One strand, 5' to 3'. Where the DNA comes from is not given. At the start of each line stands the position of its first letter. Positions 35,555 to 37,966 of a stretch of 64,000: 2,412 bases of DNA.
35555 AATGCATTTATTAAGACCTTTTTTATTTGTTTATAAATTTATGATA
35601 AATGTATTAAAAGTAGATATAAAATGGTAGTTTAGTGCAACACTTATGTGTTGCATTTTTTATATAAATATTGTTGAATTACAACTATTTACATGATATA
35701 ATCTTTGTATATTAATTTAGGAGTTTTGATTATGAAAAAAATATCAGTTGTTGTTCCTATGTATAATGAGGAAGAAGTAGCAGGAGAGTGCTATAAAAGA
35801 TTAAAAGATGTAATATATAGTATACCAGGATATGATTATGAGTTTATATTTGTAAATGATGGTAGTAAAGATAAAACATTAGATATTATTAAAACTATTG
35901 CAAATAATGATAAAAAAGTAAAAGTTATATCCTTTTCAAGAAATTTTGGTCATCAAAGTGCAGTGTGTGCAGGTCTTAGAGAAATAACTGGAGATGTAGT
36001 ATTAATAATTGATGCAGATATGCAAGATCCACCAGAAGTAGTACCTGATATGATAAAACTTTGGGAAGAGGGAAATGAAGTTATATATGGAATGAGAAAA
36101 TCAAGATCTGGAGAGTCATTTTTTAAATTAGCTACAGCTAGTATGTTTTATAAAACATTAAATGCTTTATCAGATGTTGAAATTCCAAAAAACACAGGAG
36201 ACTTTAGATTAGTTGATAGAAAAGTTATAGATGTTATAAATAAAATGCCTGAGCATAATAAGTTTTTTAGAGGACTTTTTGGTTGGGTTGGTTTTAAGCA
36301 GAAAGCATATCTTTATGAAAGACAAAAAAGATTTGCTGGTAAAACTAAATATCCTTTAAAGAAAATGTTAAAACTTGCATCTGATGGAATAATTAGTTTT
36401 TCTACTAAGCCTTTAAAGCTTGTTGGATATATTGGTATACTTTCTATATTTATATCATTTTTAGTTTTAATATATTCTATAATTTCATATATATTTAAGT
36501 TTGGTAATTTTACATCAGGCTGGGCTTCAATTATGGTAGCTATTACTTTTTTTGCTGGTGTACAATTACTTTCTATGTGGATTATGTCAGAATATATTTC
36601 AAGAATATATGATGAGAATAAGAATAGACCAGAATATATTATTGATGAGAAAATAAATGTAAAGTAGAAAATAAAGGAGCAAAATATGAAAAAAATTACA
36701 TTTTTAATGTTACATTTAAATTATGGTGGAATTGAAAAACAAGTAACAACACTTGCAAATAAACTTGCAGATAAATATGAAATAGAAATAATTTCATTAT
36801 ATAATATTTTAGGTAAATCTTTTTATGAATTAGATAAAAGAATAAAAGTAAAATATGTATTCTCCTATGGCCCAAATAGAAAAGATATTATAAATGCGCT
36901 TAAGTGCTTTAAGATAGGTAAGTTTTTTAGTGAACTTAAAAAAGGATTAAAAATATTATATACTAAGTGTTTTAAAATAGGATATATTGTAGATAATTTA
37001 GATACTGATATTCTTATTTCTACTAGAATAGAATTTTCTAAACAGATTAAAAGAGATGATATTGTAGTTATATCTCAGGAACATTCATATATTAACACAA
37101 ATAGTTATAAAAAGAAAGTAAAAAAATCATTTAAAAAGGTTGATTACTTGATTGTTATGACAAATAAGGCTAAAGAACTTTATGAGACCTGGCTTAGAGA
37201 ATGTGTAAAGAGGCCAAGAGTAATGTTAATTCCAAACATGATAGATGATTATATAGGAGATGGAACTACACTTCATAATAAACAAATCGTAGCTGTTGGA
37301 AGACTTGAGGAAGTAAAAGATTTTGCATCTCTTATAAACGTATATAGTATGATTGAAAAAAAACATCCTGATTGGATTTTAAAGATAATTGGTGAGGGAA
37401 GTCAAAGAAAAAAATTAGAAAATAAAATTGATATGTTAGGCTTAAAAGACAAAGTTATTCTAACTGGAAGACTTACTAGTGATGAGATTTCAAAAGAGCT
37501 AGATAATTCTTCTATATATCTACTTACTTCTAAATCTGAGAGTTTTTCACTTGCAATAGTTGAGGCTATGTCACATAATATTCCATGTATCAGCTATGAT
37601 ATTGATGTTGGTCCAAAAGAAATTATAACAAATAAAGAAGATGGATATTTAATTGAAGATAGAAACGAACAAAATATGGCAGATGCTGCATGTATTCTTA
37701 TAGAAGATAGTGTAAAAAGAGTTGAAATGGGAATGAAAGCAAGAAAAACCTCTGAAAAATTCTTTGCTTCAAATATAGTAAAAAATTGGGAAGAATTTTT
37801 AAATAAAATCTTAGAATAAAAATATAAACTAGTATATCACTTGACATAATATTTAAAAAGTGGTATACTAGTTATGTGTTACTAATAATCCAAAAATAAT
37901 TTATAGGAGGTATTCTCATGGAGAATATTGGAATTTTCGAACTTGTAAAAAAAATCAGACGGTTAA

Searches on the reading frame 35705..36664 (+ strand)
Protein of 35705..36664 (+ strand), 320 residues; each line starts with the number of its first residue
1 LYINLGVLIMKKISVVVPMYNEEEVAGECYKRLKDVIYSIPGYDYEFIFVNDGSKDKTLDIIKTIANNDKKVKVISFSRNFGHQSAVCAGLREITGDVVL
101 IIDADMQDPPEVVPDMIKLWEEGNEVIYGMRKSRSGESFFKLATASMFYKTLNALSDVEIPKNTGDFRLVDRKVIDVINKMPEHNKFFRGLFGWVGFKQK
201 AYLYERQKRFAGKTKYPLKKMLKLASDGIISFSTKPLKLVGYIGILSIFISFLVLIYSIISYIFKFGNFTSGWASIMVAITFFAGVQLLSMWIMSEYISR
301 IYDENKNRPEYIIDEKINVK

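Call 41: search_protein_families(library=pfam, proteins=[window:35705-36664:+], max_evalue=0.00001)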
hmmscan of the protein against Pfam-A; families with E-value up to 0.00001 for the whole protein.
window:35705-36664:+ (320 aa): 3 families
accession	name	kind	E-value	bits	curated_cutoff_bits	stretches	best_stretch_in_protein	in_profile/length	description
PF00535.33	Glycos_transf_2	-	1.7e-36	126.1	23.3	1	14-176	1-165/168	Glycosyl transferase family 2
PF13641.12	Glyco_tranf_2_3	-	2.1e-08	34.9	27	1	13-148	3-140/230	Glycosyltransferase like family 2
PF10111.15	Glyco_tranf_2_2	-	1e-07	32.2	27.3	1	14-118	1-104/276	Glycosyltransferase like family 2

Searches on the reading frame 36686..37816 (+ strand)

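Call 41: search_protein_families(library=pfam, proteins=[window:36686-37816:+], max_evalue=0.00001)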
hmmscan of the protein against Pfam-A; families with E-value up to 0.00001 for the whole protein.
window:36686-37816:+ (377 aa): 3 families
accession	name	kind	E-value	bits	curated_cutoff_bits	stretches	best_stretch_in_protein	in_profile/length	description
PF00534.26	Glycos_transf_1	-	1.3e-36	126.2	26.4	1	198-354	15-171/172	Glycosyl transferases group 1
PF13692.12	Glyco_trans_1_4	-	1.6e-30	106.7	27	1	199-341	2-142/142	Glycosyl transferases group 1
PF20706.3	GT4-conflict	-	4.1e-06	26.5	26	1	169-302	164-309/385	Family 4 Glycosyltransferase in conflict systems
